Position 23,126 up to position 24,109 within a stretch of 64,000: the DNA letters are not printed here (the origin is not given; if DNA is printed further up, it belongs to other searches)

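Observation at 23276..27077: Operon of a TMEM43/DUF1625-like zinc-ribbon membrane protein followed by two tandem AIM24/DUF124 paralogs, downstream of an HD phosphohydrolase and a second lgt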

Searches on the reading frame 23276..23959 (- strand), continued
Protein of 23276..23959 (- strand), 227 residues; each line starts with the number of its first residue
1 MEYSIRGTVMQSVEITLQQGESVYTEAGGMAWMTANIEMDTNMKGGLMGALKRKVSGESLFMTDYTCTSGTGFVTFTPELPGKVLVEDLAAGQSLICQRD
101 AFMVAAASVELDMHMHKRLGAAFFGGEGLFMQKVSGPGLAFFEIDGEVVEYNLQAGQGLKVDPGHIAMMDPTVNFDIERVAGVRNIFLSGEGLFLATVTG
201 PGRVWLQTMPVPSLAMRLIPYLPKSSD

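Call 47: search_dna_similar(query=window:23276-23959:-, collection=plasmids, mode=protein, max_rows=25, rows=spread)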
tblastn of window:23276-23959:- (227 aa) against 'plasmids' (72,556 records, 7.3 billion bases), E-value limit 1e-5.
Records with a match: 56; places in all: 61; records where one place covers at least 80% of the query: 55.
Best place of each record, by identity: <60% 56.
By first word of the organism name: Enterococcus 8; Vibrio 7; Halorussus 6; Halobaculum 6; Pseudomonas 4; Lactococcus 3; Sphingobium 2; Deinococcus 1; Anoxybacillus 1; Cytobacillus 1; and 17 more.
By predicted mobility (MOB-suite, as given by PLSDB): non-mobilizable 45; mobilizable 6; conjugative 5.
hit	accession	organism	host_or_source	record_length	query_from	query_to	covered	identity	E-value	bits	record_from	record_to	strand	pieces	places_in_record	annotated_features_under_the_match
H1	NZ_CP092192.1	Deinococcus sp. KNUC1210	Setaria viridis,cell ...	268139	1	225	99%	46.2%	5e-58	204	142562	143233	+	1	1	TIGR00266 family protein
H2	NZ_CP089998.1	Cytobacillus spongiae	sponge,Pure culture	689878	1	224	99%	43.3%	4e-42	159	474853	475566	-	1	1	TIGR00266 family protein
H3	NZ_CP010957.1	Sphingobium sp. YBL2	cell culture,soil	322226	1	219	96%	40.1%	1e-40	154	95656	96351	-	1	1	TIGR00266 family protein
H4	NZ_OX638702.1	Pseudomonas aeruginosa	Homo sapiens,blood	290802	1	224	99%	39.1%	4e-41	155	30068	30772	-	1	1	TIGR00266 family protein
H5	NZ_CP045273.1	Priestia megaterium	pure culture,Paper surface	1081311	1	225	99%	38.8%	6e-36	140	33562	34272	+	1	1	none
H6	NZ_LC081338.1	Vibrio sp. 04Ya108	-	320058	5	226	98%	37.4%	7e-34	135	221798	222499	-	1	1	AIM24 family protein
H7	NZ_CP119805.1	Halorussus lipolyticus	cell culture,coastal saline-alkali land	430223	7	226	97%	37.1%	1e-30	125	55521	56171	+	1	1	TIGR00266 family protein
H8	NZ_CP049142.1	Pseudomonas nitroreducens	monoculture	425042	1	224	99%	36.4%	5e-40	152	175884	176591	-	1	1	AIM24 family protein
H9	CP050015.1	Haloarcula sp. JP-L23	-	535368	1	226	100%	35.5%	4e-24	107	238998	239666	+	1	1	TIGR00266 family protein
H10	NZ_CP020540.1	Sphingobium herbicidovorans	cell culture,soil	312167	40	219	79%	41.8%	8e-34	134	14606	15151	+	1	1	none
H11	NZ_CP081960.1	Halobaculum magnesiiphilum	cell culture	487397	15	223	92%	35.4%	6e-25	109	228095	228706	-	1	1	TIGR00266 family protein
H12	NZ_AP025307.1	Aureibacter tunicatorum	-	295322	12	221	93%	35.2%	5e-20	95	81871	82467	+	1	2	TIGR00266 family protein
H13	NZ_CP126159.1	Halobaculum halobium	cell culture,sediment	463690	15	226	93%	34.0%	5e-23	103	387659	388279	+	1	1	TIGR00266 family protein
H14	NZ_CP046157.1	Leptolyngbya sp. BL0902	cell culture,open pond on an algae farm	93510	14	220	91%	33.2%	3e-17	87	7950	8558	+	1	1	TIGR00266 family protein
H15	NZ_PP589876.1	Lactococcus sp.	Bacterial culture,Dairy environment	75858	1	223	98%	30.6%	2e-12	73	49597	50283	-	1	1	TIGR00266 family protein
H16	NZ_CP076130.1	Flammeovirga kamogawensis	single bacterial isolate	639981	5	222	96%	31.2%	4e-15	81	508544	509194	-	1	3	TIGR00266 family protein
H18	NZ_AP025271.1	Enterococcus faecalis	-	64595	1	222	98%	29.3%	1e-11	71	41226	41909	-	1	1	TIGR00266 family protein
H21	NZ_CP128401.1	Candidatus Chlorohelix allophototropha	Single colony of Candidatus Chlorohelix ...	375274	5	211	91%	29.7%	1e-13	76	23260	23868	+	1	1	AIM24 family protein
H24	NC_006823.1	Aromatoleum aromaticum EbN1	-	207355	3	204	89%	26.5%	1e-11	71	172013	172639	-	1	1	TIGR00266 family protein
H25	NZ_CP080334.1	Mycolicibacterium pallens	-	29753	3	209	91%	23.3%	6e-7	57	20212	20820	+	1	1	AIM24 family protein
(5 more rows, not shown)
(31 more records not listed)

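Call 49: get_annotated_region(hit=H16, flank=5000)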
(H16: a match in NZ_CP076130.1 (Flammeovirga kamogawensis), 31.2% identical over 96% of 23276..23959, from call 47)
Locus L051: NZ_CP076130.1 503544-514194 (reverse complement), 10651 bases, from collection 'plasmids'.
description: Flammeovirga kamogawensis strain YS10 plasmid p1, complete sequence
organism: Flammeovirga kamogawensis (NCBI taxid 373891)
taxonomy: Bacteria; Bacteroidota; Cytophagia; Cytophagales; Flammeovirgaceae; Flammeovirga; Flammeovirga kamogawensis
host: -; source: single bacterial isolate; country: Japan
typing (MOB-suite, as given by PLSDB): non-mobilizable
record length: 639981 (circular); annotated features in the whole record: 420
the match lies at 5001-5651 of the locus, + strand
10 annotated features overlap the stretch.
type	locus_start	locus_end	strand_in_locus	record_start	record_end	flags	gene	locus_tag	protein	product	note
CDS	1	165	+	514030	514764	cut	-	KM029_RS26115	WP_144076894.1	class I SAM-dependent methyltransferase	GO:0032259 - methylation [Evidence IEA]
CDS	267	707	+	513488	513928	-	-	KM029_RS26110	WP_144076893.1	cupin domain-containing protein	-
CDS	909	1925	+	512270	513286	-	-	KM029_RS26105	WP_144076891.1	aldo/keto reductase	-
CDS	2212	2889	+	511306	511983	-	-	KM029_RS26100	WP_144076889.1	DUF2490 domain-containing protein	-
CDS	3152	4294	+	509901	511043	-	-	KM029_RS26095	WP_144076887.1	M48 family metallopeptidase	-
CDS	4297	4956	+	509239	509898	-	-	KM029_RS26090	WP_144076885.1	TIGR00266 family protein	-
CDS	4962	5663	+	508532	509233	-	-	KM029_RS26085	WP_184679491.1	TIGR00266 family protein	-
CDS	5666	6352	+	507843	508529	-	-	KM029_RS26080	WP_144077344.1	TIGR00266 family protein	-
CDS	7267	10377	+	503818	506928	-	-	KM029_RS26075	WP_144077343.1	TonB-dependent receptor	-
CDS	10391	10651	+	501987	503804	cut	-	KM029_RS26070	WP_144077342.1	RagB/SusD family nutrient uptake outer membrane protein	-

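Call 50: get_annotated_region(hit=H1, flank=5000)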
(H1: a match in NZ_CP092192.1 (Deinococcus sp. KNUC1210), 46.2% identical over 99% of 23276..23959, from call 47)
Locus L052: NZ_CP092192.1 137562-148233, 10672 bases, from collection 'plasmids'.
description: Deinococcus sp. KNUC1210 plasmid unnamed5, complete sequence
organism: Deinococcus sp. KNUC1210 (NCBI taxid 2917691)
taxonomy: Bacteria; Deinococcota; Deinococci; Deinococcales; Deinococcaceae; Deinococcus; Deinococcus sp. KNUC1210
host: -; source: Setaria viridis,cell culture,rhizospheric soil; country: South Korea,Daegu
typing (MOB-suite, as given by PLSDB): non-mobilizable
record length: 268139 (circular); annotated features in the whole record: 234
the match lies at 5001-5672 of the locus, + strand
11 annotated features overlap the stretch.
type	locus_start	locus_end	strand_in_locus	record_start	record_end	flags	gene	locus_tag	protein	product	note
CDS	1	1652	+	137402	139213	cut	-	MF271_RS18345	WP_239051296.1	GAF domain-containing protein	-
CDS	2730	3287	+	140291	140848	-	-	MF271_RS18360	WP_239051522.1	ATP-binding protein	-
CDS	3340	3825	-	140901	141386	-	-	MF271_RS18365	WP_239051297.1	NfeD family protein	-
CDS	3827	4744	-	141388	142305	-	-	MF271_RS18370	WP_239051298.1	SPFH domain-containing protein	-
CDS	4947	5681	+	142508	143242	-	-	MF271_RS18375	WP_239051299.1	TIGR00266 family protein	-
CDS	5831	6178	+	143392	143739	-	-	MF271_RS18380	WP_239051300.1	hypothetical protein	-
CDS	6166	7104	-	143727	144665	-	-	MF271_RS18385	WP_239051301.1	ROK family protein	-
CDS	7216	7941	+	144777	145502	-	-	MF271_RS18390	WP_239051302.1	N-acetylmannosamine-6-phosphate 2-epimerase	-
CDS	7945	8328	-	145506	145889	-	-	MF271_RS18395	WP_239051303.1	hypothetical protein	-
CDS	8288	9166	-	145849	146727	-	-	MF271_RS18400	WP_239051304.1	hypothetical protein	-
CDS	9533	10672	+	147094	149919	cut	-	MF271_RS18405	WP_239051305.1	GAF domain-containing protein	-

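Call 51: get_annotated_region(hit=H4, flank=5000)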
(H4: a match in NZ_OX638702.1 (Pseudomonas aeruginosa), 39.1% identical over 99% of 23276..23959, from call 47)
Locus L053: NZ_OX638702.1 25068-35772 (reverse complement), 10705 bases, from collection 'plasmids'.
description: Pseudomonas aeruginosa strain 4782MK isolate 4782MK plasmid p4782_002, complete sequence
organism: Pseudomonas aeruginosa (NCBI taxid 287)
taxonomy: Bacteria; Pseudomonadota; Gammaproteobacteria; Pseudomonadales; Pseudomonadaceae; Pseudomonas; Pseudomonas aeruginosa
host: -; source: Homo sapiens,blood; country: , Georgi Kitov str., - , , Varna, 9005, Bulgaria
typing (MOB-suite, as given by PLSDB): non-mobilizable
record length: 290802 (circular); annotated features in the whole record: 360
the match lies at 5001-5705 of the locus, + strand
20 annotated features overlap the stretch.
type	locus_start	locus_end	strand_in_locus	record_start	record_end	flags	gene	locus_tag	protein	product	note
CDS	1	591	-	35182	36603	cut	-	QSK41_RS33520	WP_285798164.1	class I SAM-dependent methyltransferase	-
CDS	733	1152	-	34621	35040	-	-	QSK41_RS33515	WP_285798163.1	NUDIX hydrolase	-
CDS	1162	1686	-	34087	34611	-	-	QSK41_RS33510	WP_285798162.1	hypothetical protein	-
CDS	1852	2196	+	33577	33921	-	-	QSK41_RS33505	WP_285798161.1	hypothetical protein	-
CDS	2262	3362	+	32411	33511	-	-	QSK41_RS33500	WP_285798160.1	hypothetical protein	-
CDS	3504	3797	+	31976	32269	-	-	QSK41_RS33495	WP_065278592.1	type II toxin-antitoxin system Phd/YefM family antitoxin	-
CDS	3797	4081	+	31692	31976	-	-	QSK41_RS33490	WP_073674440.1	type II toxin-antitoxin system RelE/ParE family toxin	GO:0030541 - plasmid partitioning [Evidence IEA]; GO:0051290 - protein heterotetramerization [Evidence IEA]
CDS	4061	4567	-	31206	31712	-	-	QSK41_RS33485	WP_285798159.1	phage regulatory CII family protein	-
CDS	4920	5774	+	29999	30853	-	-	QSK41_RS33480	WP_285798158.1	TIGR00266 family protein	-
CDS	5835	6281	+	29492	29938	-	-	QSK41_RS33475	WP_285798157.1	hypothetical protein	-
CDS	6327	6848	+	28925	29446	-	-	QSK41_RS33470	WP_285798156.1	hypothetical protein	-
CDS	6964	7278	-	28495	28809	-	-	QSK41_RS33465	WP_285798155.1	hypothetical protein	-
CDS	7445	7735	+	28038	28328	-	-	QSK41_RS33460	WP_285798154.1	hypothetical protein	-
CDS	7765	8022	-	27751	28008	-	-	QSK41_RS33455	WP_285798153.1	hypothetical protein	-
CDS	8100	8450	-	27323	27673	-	-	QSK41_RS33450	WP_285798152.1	hypothetical protein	-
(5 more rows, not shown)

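Call 53: get_annotated_region(hit=H12, flank=4000)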
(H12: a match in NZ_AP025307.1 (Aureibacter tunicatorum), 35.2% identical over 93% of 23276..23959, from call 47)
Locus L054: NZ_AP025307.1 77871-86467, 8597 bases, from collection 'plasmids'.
description: Aureibacter tunicatorum strain NBRC 107587 plasmid pAT2, complete sequence
organism: Aureibacter tunicatorum (NCBI taxid 866807)
taxonomy: Bacteria; Bacteroidota; Cytophagia; Cytophagales; Persicobacteraceae; Aureibacter; Aureibacter tunicatorum
host: -; source: -; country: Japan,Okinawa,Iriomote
typing (MOB-suite, as given by PLSDB): non-mobilizable
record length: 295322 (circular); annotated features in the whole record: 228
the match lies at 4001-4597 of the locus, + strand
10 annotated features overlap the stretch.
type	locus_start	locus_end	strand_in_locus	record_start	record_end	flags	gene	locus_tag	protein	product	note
CDS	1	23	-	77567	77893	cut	-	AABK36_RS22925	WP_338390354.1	hypothetical protein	-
CDS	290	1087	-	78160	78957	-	-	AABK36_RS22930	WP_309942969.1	hypothetical protein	-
CDS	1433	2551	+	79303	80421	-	-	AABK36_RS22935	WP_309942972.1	M48 family metallopeptidase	-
CDS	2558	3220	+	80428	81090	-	-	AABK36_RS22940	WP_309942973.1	TIGR00266 family protein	-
CDS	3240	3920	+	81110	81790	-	-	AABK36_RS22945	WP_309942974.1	TIGR00266 family protein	-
CDS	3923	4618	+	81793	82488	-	-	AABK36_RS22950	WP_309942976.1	TIGR00266 family protein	-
CDS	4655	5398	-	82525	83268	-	-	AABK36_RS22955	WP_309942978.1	DUF5995 family protein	-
CDS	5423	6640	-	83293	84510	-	-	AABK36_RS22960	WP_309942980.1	OmpA family protein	-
CDS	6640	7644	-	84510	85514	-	-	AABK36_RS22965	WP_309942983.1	type IX secretion system membrane protein PorP/SprF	-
CDS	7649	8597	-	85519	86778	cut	-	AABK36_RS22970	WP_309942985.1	gliding motility-associated C-terminal domain-containing protein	-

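Call 54: get_annotated_region(hit=H2, flank=4000)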
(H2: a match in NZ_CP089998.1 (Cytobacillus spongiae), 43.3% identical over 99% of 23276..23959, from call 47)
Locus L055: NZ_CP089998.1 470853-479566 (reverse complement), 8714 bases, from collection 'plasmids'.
description: Cytobacillus spongiae strain CY-G plasmid unnamed, complete sequence
organism: Cytobacillus spongiae (NCBI taxid 2901381)
taxonomy: Bacteria; Bacillota; Bacilli; Bacillales; Bacillaceae; Cytobacillus; Cytobacillus spongiae
host: -; source: sponge,Pure culture; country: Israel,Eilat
typing (MOB-suite, as given by PLSDB): non-mobilizable
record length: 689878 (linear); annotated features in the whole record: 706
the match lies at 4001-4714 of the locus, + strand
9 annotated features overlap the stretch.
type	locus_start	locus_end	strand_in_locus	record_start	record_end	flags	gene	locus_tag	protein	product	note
CDS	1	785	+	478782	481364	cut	-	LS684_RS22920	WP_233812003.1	helicase-related protein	-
CDS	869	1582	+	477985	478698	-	-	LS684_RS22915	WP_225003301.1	DsbA family oxidoreductase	-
CDS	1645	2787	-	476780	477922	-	-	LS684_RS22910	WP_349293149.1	CAP domain-containing protein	-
CDS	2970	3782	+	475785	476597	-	speD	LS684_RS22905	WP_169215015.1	adenosylmethionine decarboxylase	GO:0008295 - spermidine biosynthetic process [Evidence IEA]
CDS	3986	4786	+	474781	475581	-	-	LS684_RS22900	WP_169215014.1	TIGR00266 family protein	-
CDS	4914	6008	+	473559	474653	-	-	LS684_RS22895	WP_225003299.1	PRK06851 family protein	-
CDS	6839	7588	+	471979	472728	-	-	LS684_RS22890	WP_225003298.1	exodeoxyribonuclease III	-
CDS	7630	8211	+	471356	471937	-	-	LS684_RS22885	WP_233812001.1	branched-chain amino acid aminotransferase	-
CDS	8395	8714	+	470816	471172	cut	-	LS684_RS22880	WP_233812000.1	hypothetical protein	-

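Call 55: get_annotated_region(hit=H21, flank=4000)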
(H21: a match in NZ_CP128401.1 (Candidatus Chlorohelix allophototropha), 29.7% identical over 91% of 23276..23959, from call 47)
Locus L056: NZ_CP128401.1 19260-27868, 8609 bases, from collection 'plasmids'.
description: Candidatus Chlorohelix allophototropha isolate L227-S17 plasmid unnamed1, complete sequence
organism: Candidatus Chlorohelix allophototropha (NCBI taxid 3003348)
taxonomy: Bacteria; Chloroflexota; Chloroflexia; Candidatus Chloroheliales; Candidatus Chloroheliaceae; Candidatus Chlorohelix; Candidatus Chlorohelix allophototropha
host: -; source: Single colony of Candidatus Chlorohelix allophototropha from a non-axenic enrichment (subculture 19.9); ...; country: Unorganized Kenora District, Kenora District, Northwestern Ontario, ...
typing (MOB-suite, as given by PLSDB): non-mobilizable
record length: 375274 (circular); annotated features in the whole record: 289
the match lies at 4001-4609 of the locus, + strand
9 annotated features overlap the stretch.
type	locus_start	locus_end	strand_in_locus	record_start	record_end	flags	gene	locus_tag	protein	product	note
CDS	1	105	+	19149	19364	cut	-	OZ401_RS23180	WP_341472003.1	hypothetical protein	-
CDS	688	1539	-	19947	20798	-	-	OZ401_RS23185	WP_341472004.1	Bro-N domain-containing protein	-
CDS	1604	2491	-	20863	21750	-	-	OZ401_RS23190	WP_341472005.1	ParB/RepB/Spo0J family partition protein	GO:0007059 - chromosome segregation [Evidence IEA]; GO:0000910 - cytokinesis [Evidence IEA]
CDS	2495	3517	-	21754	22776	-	-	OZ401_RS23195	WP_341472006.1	AAA family ATPase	-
CDS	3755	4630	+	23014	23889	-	-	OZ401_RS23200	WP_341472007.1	AIM24 family protein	-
CDS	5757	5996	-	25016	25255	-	-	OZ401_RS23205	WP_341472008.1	DUF4113 domain-containing protein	-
CDS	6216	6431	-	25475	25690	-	-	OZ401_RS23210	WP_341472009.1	hypothetical protein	-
CDS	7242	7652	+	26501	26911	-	-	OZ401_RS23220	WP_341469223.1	hypothetical protein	-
CDS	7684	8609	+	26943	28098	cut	-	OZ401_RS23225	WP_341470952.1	IS3 family transposase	-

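Call 56: get_annotated_region(hit=H25, flank=4000)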
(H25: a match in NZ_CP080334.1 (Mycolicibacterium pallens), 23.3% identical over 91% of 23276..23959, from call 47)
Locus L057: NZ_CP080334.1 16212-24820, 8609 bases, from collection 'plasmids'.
description: Mycolicibacterium pallens strain JCM 16370 plasmid unnamed1, complete sequence
organism: Mycolicibacterium pallens (NCBI taxid 370524)
taxonomy: Bacteria; Actinomycetota; Actinomycetes; Mycobacteriales; Mycobacteriaceae; Mycolicibacterium; Mycolicibacterium pallens
host: -; source: -; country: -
typing (MOB-suite, as given by PLSDB): non-mobilizable
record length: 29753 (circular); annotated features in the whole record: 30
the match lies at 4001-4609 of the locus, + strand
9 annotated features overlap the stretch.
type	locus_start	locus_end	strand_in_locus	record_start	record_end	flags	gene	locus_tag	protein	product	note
CDS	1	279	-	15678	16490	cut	-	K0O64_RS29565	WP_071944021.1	ATP-binding protein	-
CDS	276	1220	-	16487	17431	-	-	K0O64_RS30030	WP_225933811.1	hypothetical protein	-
CDS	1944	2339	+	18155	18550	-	-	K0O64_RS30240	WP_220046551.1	helix-turn-helix domain-containing protein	-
CDS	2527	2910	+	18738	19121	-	-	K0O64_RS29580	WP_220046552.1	hypothetical protein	-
CDS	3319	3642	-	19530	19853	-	-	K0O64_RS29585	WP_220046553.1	DUF732 domain-containing protein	-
CDS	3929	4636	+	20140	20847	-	-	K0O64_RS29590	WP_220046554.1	AIM24 family protein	-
CDS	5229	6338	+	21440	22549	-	-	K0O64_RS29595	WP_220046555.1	GGDEF domain-containing protein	-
CDS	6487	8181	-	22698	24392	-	-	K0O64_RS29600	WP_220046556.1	sodium:proton antiporter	GO:0006814 - sodium ion transport [Evidence IEA]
CDS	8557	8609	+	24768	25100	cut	-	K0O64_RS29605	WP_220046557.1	hypothetical protein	-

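Call 57: get_annotated_region(hit=H7, flank=4000)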
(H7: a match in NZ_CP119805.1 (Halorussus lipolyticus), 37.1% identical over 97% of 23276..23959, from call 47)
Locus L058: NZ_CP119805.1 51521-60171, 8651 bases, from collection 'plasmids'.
description: Halorussus lipolyticus strain DT80 plasmid unnamed1, complete sequence
organism: Halorussus lipolyticus (NCBI taxid 3034024)
taxonomy: Archaea; Euryarchaeota; Halobacteria; Halobacteriales; Haladaptataceae; Halorussus; Halorussus lipolyticus
host: -; source: cell culture,coastal saline-alkali land; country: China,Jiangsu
typing (MOB-suite, as given by PLSDB): non-mobilizable
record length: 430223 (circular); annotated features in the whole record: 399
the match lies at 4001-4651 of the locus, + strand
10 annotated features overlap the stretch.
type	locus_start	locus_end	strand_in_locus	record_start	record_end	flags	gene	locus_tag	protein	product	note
CDS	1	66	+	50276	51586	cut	-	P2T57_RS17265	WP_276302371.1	hypothetical protein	-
CDS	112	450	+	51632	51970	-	-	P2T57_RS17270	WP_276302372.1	hypothetical protein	-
CDS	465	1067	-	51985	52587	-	-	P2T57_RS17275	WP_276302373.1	FAD-dependent oxidoreductase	-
CDS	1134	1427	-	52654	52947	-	-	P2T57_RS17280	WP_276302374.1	hypothetical protein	-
CDS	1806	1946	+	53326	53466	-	-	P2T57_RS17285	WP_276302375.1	hypothetical protein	-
CDS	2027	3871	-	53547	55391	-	-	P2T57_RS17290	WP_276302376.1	prolyl oligopeptidase family serine peptidase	GO:0006508 - proteolysis [Evidence IEA]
CDS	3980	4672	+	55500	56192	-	-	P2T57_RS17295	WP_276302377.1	TIGR00266 family protein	-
CDS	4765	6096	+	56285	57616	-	-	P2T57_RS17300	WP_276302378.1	Dyp-type peroxidase domain-containing protein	-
CDS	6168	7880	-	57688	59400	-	-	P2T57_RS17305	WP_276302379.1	methyl-accepting chemotaxis protein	GO:0007165 - signal transduction [Evidence IEA]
CDS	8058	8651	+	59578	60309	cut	-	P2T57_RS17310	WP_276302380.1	fumarylacetoacetate hydrolase family protein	-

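Call 58: search_protein_families(library=pfam, proteins=[L051:3152-4294:+, L054:1433-2551:+, L051:4297-4956:+, L051:4962-5663:+, L051:5666-6352:+], max_evalue=0.01)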
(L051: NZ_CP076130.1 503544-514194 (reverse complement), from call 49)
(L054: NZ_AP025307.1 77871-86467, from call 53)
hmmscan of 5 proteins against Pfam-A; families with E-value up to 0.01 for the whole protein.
L051:3152-4294:+ (380 aa): 1 family
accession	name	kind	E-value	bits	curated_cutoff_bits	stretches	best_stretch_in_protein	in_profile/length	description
PF01435.24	Peptidase_M48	-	3.9e-28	99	20.3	1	195-351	25-184/186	Peptidase family M48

L054:1433-2551:+ (372 aa): 1 family
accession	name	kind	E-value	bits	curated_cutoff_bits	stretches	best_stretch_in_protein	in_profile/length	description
PF01435.24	Peptidase_M48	-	1.3e-28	100.5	20.3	1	182-337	24-182/186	Peptidase family M48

L051:4297-4956:+ (219 aa): 1 family
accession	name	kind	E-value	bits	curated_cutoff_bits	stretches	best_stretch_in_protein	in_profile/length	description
PF01987.23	AIM24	-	1.6e-54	185.2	25.7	1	3-206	1-205/205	Mitochondrial biogenesis AIM24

L051:4962-5663:+ (233 aa): 1 family
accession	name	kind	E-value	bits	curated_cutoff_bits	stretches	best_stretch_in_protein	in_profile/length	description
PF01987.23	AIM24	-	6.3e-66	222.4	25.7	1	16-217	5-205/205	Mitochondrial biogenesis AIM24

L051:5666-6352:+ (228 aa): 1 family
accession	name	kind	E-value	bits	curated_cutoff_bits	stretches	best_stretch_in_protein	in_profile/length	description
PF01987.23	AIM24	-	2e-64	217.5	25.7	1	16-209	6-205/205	Mitochondrial biogenesis AIM24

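Call 69: find_encoding_contigs(protein=P0125, flank=5000, max_places=1)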
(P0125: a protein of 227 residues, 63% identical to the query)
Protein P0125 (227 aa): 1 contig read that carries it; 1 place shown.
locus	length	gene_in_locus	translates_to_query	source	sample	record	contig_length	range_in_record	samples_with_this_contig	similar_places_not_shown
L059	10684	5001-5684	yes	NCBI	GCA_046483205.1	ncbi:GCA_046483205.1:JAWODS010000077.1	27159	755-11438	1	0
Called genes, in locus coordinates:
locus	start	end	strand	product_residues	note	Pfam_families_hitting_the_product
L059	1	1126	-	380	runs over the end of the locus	PF00149:Metallophos, PF12850:Metallophos_2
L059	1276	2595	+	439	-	PF00266:Aminotran_5 (weak), PF01041:DegT_DnrJ_EryC1, PF01212:Beta_elim_lyase (weak)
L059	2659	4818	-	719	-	PF00754:F5_F8_type_C (weak), PF22633:F5_F8_type_C_2 (faint)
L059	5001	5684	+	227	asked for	PF01987:AIM24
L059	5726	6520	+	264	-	PF01261:AP_endonuc_2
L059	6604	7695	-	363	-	PF00180:Iso_dh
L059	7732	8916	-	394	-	PF00155:Aminotran_1_2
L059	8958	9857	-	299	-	PF12895:ANAPC3 (faint), PF13371:TPR_9 (faint), PF13428:TPR_14 (faint), PF07719:TPR_2 (weak), PF13414:TPR_11 (weak), PF14559:TPR_19 (weak), PF00515:TPR_1 (weak), PF07719:TPR_2 (weak), +8 more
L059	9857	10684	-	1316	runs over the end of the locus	PF20703:nSTAND1, PF25201:nSTAND6 (faint), PF02985:HEAT (faint), PF13646:HEAT_2, PF13360:PQQ_2, PF13570:Beta-prop_ACSF4, PF13360:PQQ_2, PF13570:Beta-prop_ACSF4, +4 more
